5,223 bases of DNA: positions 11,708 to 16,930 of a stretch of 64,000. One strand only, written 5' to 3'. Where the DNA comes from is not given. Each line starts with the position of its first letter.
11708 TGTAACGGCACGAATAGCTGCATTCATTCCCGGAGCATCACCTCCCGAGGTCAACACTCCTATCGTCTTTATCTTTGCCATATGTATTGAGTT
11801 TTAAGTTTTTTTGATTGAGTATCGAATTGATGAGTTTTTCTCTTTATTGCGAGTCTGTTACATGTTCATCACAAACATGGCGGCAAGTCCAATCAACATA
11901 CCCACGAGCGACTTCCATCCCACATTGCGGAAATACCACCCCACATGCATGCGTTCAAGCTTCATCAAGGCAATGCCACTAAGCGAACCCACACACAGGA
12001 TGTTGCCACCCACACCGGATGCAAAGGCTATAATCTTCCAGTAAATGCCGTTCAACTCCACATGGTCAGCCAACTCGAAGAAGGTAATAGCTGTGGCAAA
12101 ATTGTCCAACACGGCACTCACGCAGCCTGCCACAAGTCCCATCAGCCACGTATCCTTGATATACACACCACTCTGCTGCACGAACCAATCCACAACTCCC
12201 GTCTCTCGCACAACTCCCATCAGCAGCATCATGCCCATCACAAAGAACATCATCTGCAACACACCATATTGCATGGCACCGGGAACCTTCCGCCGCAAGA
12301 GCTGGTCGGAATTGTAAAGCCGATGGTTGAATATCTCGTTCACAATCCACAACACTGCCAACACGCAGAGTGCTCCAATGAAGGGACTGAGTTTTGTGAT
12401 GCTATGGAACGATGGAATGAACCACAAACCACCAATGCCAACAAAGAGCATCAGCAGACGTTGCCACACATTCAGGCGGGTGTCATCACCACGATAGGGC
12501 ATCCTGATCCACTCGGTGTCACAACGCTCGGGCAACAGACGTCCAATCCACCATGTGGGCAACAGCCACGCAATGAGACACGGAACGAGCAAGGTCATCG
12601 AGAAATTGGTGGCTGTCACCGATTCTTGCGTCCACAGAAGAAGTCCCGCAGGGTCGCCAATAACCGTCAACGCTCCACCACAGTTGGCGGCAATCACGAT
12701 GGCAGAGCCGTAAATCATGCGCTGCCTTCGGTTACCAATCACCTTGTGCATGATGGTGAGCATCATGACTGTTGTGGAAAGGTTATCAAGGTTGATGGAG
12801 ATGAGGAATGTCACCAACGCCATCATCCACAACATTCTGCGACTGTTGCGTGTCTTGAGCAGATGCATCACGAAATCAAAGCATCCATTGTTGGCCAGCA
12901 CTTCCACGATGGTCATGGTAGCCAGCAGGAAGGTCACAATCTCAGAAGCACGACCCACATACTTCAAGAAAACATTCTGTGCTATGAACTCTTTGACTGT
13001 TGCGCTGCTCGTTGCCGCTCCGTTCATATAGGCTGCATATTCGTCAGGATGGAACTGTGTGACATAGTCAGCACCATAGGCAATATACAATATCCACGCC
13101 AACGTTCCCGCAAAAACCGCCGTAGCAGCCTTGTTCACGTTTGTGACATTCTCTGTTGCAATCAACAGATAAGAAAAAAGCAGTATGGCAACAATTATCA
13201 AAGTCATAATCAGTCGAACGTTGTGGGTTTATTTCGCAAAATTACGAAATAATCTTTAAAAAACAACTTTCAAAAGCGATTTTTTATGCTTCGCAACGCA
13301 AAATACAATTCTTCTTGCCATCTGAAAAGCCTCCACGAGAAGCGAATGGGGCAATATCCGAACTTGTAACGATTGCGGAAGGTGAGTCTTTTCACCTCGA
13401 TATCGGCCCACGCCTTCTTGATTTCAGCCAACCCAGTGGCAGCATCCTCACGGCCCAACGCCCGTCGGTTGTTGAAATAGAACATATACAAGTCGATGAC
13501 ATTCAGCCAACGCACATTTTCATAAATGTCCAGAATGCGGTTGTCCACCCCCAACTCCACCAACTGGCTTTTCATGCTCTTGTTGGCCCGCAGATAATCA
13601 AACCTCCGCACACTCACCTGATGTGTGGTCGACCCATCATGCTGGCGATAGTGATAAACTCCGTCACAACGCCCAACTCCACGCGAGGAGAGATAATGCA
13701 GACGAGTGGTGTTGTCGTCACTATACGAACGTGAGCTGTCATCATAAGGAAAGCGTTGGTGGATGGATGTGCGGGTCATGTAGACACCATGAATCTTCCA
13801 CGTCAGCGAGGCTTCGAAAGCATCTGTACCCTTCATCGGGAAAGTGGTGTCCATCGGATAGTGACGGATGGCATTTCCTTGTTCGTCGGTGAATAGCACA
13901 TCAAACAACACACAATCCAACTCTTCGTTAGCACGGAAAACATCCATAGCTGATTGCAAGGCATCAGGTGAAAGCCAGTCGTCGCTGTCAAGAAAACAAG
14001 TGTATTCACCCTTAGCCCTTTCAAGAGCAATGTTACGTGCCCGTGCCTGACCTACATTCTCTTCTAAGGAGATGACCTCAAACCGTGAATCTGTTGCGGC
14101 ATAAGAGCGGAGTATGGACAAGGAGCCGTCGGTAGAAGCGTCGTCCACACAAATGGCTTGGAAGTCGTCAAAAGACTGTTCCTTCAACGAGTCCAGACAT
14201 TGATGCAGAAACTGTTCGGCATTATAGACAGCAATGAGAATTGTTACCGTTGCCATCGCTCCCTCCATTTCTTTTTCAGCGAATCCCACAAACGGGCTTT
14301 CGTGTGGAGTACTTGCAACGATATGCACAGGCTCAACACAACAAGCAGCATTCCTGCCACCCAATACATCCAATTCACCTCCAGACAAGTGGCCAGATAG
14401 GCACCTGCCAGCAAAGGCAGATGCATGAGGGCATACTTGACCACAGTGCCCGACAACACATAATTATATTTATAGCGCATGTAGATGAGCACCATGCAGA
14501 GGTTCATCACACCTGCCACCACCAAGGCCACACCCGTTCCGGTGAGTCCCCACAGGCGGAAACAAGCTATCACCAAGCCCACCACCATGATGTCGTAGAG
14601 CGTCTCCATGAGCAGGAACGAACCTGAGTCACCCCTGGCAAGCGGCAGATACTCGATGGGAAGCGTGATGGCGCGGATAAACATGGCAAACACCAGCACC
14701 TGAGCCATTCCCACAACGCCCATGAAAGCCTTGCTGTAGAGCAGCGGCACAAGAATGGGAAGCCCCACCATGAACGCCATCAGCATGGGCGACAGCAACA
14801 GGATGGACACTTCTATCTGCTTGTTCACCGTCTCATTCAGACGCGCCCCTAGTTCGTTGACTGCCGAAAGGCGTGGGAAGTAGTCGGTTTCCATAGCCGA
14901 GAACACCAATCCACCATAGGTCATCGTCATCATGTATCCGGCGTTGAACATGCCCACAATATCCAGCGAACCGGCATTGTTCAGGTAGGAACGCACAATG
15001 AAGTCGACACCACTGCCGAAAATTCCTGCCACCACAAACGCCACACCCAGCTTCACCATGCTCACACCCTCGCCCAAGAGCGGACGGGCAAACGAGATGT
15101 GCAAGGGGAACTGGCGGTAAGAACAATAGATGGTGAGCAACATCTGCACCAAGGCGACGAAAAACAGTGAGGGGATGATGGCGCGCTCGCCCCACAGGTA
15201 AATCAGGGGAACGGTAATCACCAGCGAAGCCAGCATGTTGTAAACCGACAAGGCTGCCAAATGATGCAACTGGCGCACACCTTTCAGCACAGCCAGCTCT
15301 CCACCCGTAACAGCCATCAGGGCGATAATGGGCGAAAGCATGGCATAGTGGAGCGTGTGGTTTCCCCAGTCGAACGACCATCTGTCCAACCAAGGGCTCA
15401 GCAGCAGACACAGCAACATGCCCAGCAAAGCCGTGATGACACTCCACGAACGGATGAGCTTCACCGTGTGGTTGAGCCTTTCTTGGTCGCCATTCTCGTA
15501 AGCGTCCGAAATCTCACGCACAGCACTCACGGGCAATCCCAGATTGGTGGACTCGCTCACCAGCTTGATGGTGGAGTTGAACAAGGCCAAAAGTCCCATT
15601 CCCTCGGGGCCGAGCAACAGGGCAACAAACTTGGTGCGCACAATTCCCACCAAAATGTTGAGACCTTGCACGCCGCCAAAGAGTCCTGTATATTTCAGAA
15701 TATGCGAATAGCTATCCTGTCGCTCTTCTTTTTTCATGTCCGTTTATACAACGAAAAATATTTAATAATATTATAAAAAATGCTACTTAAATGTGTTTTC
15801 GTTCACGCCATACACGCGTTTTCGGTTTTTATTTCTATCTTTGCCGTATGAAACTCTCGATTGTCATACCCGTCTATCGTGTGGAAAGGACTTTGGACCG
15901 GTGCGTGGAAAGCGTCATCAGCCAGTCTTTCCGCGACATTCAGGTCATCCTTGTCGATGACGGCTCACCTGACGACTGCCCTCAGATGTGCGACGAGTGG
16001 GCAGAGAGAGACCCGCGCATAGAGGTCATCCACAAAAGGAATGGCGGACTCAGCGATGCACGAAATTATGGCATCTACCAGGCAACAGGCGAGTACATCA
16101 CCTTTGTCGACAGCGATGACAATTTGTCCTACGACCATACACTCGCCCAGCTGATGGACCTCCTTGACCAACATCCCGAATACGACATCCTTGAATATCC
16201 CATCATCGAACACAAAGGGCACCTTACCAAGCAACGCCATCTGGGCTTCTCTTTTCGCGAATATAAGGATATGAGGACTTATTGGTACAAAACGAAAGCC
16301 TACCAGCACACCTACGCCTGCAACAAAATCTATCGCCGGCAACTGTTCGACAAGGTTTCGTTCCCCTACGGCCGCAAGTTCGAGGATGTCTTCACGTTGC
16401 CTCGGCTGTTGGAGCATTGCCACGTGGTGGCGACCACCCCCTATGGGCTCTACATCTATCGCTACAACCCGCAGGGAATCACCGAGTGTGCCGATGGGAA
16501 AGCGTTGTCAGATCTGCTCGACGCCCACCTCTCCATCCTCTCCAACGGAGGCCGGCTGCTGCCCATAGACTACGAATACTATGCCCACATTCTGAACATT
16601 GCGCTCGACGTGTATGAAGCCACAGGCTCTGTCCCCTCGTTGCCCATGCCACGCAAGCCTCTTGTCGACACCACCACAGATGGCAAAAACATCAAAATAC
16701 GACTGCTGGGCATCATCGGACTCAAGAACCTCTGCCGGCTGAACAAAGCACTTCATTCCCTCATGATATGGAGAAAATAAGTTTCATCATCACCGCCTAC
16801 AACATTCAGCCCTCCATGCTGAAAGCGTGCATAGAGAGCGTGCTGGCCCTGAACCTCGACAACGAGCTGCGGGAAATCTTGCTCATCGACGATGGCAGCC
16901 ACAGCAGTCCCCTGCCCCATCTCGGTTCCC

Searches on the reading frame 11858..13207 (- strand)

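Call 96: search_protein_families(library=pfam, proteins=[window:11858-13207:-])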
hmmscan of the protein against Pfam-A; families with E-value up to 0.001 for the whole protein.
window:11858-13207:- (449 aa): 1 family
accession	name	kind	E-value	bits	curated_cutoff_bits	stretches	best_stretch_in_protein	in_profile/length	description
PF03600.22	CitMHS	-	1.1e-29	104.1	31.9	1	13-400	1-336/336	Citrate transporter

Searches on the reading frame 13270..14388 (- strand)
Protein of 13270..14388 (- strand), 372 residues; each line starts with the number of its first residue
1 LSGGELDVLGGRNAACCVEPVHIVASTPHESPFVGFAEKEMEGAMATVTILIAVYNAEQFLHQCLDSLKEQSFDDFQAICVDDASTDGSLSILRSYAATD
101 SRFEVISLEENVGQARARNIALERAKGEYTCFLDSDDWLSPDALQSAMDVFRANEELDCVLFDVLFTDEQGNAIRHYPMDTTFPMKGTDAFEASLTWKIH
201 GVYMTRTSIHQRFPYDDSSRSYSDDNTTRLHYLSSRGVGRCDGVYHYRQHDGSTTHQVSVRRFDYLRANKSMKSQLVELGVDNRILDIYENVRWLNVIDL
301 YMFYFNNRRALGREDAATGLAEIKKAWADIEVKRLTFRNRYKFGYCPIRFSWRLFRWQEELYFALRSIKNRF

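Call 96: search_protein_families(library=pfam, proteins=[window:13270-14388:-])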
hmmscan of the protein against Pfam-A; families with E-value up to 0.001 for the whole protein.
window:13270-14388:- (372 aa): 4 families
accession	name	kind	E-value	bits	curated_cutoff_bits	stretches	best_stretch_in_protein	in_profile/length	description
PF00535.33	Glycos_transf_2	-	3e-35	122.1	23.3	1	49-203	1-153/168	Glycosyl transferase family 2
PF10111.15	Glyco_tranf_2_2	-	1.3e-10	41.7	27.3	1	49-171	1-131/276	Glycosyltransferase like family 2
PF13641.12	Glyco_tranf_2_3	-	2.9e-07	31.2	27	1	48-164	3-123/230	Glycosyltransferase like family 2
PF13704.12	Glyco_tranf_2_4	-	0.00021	22.2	27.5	0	56-139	2-84/98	Glycosyl transferase family 2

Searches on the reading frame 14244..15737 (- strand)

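Call 96: search_protein_families(library=pfam, proteins=[window:14244-15737:-])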
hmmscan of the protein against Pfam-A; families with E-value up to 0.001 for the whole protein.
window:14244-15737:- (497 aa): 2 families
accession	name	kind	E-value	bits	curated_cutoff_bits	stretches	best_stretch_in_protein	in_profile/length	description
PF01943.22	Polysacc_synt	-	1.9e-14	54.2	28.2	1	17-291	5-271/274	Polysaccharide biosynthesis protein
PF13440.11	Polysacc_synt_3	-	1.9e-09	37.6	23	1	38-341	2-291/293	Polysaccharide biosynthesis protein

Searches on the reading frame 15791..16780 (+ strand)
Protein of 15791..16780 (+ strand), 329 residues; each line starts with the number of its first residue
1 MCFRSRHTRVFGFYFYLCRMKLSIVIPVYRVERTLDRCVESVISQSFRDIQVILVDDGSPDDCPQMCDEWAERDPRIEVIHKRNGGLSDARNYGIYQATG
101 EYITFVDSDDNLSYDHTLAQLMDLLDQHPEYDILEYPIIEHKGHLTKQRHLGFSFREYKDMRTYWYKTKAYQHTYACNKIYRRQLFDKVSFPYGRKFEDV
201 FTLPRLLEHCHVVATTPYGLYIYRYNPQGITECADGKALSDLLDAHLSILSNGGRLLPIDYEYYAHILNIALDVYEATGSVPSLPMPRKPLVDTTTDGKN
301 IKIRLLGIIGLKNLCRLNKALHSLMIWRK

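Call 96: search_protein_families(library=pfam, proteins=[window:15791-16780:+])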
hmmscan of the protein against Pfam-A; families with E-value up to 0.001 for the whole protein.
window:15791-16780:+ (329 aa): 3 families
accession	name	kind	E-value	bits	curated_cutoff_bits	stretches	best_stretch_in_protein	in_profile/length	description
PF00535.33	Glycos_transf_2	-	4e-36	124.9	23.3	1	23-189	1-167/168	Glycosyl transferase family 2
PF13641.12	Glyco_tranf_2_3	-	2.6e-10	41.1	27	1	22-136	3-121/230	Glycosyltransferase like family 2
PF10111.15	Glyco_tranf_2_2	-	1.3e-09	38.4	27.3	1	23-121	1-103/276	Glycosyltransferase like family 2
